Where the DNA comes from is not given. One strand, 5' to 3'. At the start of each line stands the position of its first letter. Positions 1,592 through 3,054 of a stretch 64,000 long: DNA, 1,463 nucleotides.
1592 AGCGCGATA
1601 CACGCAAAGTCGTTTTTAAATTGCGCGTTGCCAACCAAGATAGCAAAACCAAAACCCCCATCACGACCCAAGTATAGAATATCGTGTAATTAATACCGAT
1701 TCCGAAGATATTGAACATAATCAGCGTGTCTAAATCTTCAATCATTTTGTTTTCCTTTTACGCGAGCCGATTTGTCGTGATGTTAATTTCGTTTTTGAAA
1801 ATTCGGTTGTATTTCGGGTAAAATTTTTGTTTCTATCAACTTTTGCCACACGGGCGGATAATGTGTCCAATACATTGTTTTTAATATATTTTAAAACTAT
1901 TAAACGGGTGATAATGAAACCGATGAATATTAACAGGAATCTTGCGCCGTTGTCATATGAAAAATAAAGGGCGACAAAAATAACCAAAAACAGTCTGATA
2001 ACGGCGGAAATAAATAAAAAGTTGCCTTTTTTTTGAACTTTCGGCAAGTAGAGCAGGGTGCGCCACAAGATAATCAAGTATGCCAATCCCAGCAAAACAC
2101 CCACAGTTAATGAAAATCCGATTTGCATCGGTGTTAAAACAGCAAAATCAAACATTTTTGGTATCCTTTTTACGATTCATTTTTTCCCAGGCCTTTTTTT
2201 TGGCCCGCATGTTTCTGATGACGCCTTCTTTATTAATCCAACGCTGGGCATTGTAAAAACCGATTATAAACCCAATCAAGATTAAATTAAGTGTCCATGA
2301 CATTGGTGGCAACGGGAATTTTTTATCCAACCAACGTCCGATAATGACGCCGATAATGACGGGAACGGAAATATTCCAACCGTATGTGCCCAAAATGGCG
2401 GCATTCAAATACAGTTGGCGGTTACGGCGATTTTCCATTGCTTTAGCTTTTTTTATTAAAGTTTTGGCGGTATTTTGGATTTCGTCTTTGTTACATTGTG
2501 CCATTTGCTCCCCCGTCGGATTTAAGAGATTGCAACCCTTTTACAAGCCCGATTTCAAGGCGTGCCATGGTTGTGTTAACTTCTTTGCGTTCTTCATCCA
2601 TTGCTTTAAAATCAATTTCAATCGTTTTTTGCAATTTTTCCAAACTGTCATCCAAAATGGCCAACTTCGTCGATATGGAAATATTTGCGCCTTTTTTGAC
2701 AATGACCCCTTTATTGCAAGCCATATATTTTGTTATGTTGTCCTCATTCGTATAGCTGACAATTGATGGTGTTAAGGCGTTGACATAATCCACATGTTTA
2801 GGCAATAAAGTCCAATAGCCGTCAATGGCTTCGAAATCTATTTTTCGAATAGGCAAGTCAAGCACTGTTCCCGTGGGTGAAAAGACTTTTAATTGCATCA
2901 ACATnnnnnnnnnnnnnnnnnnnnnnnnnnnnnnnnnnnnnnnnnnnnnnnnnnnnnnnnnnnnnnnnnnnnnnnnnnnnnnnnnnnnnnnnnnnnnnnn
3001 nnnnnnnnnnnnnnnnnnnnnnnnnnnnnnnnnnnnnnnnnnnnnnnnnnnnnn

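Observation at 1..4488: ATP synthase locus with N-ATPase architecture: atpD-atpC-atpQ-atpR-atpB-atpE-atpF(b-delta-like), with a Na+-type c subunit and extended beta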

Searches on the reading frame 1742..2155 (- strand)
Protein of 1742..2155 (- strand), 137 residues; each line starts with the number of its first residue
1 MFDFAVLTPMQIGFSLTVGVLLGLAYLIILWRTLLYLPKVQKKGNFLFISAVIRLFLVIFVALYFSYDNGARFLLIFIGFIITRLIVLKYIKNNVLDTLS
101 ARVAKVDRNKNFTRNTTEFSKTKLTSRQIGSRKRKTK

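Call 6: search_protein_families(library=pfam, proteins=[window:1742-2155:-], max_evalue=0.01)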
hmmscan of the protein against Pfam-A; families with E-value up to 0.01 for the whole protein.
window:1742-2155:- (137 aa): 1 family
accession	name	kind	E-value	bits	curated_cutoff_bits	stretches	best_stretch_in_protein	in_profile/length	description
PF12966.13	AtpR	-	1.1e-11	45.5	26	1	14-93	5-84/86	N-ATPase, AtpR subunit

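Call 7: search_protein_families(library=ncbifam, proteins=[window:1742-2155:-], max_evalue=0.01)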
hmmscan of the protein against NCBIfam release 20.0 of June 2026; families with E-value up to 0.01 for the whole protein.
window:1742-2155:- (137 aa): 2 families
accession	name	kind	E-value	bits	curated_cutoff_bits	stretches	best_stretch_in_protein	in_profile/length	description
TIGR03165.1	F1F0_chp_2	hypoth_equivalog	4.8e-07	30.1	55.5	1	14-90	5-81/83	F1/F0 ATPase, Methanosarcina type, subunit 2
NF047440.1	LA3751_2_3_fam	subfamily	0.0006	18.8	200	1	15-94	278-360/460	LA_3751/LA_3752 family putative glycosyltransferase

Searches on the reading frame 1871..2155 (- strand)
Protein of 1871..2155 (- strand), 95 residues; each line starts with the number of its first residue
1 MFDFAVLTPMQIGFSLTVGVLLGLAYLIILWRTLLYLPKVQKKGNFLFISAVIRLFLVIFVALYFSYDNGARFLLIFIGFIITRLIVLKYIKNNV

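Call 45: find_homologous_proteins(query=window:1871-2155:-, max_evalue=0.001)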
Query seq(95 aa) (95 aa): 22 proteins with E <= 0.001 among 35 candidates.
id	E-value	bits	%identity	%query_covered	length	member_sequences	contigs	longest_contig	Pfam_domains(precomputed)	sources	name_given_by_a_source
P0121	1.6e-49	184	100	100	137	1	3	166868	PF12966.14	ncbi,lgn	-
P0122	1.7e-49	184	100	100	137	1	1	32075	PF12966.14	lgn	-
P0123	1.7e-49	184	100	100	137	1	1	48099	PF12966.14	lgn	-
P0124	8.8e-49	182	99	100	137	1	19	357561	PF12966.14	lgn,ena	-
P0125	7.6e-48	178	98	100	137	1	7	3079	PF12966.14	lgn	-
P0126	2.2e-45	171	92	100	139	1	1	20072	PF12966.14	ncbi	-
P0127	3.6e-44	167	88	100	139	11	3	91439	PF12966.14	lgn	-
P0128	5.0e-44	166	91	100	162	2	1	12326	PF12966.14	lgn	-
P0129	2.4e-43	164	87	100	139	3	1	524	PF12966.14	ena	-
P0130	2.8e-43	164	89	100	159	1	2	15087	PF12966.14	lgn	-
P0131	3.8e-43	163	91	100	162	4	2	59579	PF12966.14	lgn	-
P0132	5.7e-43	163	86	100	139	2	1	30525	PF12966.14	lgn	-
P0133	2.6e-40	154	81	100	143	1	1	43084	PF12966.14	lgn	-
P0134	3.6e-32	128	67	100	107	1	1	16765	PF12966.14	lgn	-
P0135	8.6e-30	121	65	100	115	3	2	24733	PF12966.14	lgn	-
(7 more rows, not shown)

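Call 47: find_encoding_contigs(protein=P0121, flank=10000, max_places=6)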
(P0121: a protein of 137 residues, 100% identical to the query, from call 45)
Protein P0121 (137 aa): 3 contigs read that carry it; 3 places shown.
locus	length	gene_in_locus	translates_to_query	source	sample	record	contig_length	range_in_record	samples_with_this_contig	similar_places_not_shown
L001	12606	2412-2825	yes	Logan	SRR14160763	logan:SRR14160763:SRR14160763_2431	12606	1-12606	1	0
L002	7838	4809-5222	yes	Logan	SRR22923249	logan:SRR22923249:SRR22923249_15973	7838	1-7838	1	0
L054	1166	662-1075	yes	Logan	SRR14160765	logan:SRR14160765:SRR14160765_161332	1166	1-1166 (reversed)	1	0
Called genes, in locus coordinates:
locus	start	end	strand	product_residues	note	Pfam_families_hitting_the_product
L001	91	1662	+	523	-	PF02874:ATP-synt_ab_N, PF00006:ATP-synt_ab, PF22919:ATP-synt_VA_C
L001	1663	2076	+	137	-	PF02823:ATP-synt_DE_N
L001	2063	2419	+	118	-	PF09527:ATPase_gene1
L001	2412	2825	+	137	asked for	PF12966:AtpR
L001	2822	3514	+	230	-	PF00119:ATP-synt_A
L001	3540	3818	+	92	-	PF00137:ATP-synt_C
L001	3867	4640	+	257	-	PF00430:ATP-synt_B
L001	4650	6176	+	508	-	PF02874:ATP-synt_ab_N (weak), PF00006:ATP-synt_ab, PF00306:ATP-synt_ab_C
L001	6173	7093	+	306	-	PF00231:ATP-synt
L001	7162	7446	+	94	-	PF00216:Bac_DNA_binding, PF18291:HU-HIG, PF18175:HU-CCDC81_bac_2 (weak)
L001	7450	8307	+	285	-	PF17848:Zn_ribbon_ACC (weak), PF01039:Carboxyl_trans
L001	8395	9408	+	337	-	PF00389:2-Hacid_dh, PF02826:2-Hacid_dh_C, PF03446:NAD_binding_2 (weak)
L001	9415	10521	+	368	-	PF00535:Glycos_transf_2, PF10111:Glyco_tranf_2_2, PF13641:Glyco_tranf_2_3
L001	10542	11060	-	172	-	PF09923:DUF2155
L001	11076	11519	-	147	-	PF02470:MlaD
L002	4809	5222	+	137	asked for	PF12966:AtpR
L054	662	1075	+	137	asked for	PF12966:AtpR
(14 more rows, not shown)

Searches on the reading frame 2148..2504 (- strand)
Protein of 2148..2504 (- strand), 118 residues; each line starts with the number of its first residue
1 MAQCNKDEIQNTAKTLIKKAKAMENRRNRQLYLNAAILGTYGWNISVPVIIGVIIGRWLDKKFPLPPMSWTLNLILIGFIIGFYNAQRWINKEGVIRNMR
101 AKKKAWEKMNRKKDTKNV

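Call 6: search_protein_families(library=pfam, proteins=[window:2148-2504:-], max_evalue=0.01)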
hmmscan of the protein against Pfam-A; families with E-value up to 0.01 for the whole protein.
window:2148-2504:- (118 aa): 4 families
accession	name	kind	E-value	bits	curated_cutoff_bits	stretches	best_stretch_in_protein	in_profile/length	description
PF09527.15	ATPase_gene1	-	1.7e-14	54.1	26.6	1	36-89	2-54/54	Putative F0F1-ATPase subunit Ca2+/Mg2+ transporter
PF20538.3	DUF6753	-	0.0013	18.8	27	1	5-62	87-142/217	Family of unknown function (DUF6753)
PF03672.18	UPF0154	-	0.0047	17.2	27.1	0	75-104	5-33/60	Uncharacterised protein family (UPF0154)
PF01595.25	CNNM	-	0.0077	16.4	28.4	0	4-76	23-92/181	Cyclin M transmembrane N-terminal domain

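Call 7: search_protein_families(library=ncbifam, proteins=[window:2148-2504:-], max_evalue=0.01)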
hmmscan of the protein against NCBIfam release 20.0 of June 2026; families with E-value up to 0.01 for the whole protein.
window:2148-2504:- (118 aa): 1 family
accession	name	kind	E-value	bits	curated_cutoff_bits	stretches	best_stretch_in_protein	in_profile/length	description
TIGR02230.1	ATPase_gene1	hypoth_equivalog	8.5e-19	67.7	46.7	1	14-93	22-99/100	putative F0F1-ATPase subunit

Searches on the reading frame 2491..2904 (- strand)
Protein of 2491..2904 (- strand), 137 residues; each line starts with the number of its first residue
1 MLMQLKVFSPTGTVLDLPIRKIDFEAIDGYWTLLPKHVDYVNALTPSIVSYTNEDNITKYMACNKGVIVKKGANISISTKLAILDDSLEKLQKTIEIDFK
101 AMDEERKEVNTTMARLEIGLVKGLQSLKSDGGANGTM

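Call 6: search_protein_families(library=pfam, proteins=[window:2491-2904:-], max_evalue=0.01)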
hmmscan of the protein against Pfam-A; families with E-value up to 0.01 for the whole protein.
window:2491-2904:- (137 aa): 1 family
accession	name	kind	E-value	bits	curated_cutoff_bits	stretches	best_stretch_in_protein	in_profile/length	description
PF02823.21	ATP-synt_DE_N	-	3.4e-12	46.6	27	1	3-80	1-78/80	ATP synthase, Delta/Epsilon chain, beta-sandwich domain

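Call 7: search_protein_families(library=ncbifam, proteins=[window:2491-2904:-], max_evalue=0.01)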
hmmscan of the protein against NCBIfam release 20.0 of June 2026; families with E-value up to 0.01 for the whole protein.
window:2491-2904:- (137 aa): 10 families
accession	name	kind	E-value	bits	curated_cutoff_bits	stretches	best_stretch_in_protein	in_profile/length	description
NF004871.0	PRK06228.1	equivalog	1.4e-32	112.3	135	1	2-129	4-132/133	F0F1 ATP synthase subunit epsilon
TIGR03166.1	alt_F1F0_F1_eps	hypoth_equivalog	1.8e-31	108.6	100.1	1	4-122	1-120/122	alternate F1F0 ATPase, F1 subunit epsilon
NF009981.0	PRK13447.1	equivalog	1.5e-20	73.4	160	1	3-129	5-134/151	F0F1 ATP synthase subunit epsilon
TIGR01216.1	ATP_synt_epsi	equivalog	6.5e-08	32.7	67.25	1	3-116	2-117/130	ATP synthase F1 subunit epsilon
NF009984.0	PRK13450.1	equivalog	3.1e-07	30.4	164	1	3-89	5-91/133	F0F1 ATP synthase subunit epsilon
NF001846.0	PRK00571.1-3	equivalog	6.1e-07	29.7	132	1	3-86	4-87/137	F0F1 ATP synthase subunit epsilon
NF001812.0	PRK00539.1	equivalog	4.6e-06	26.7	172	1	2-120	3-117/133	F0F1 ATP synthase subunit epsilon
NF009980.0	PRK13446.1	equivalog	3.1e-05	23.9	129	1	3-91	5-86/136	F0F1 ATP synthase subunit epsilon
NF009985.0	PRK13451.1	equivalog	0.00059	20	112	1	3-80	1-77/101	F0F1 ATP synthase subunit epsilon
NF009979.0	PRK13444.1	equivalog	0.0079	16.5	163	0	21-90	24-92/127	F0F1 ATP synthase subunit epsilon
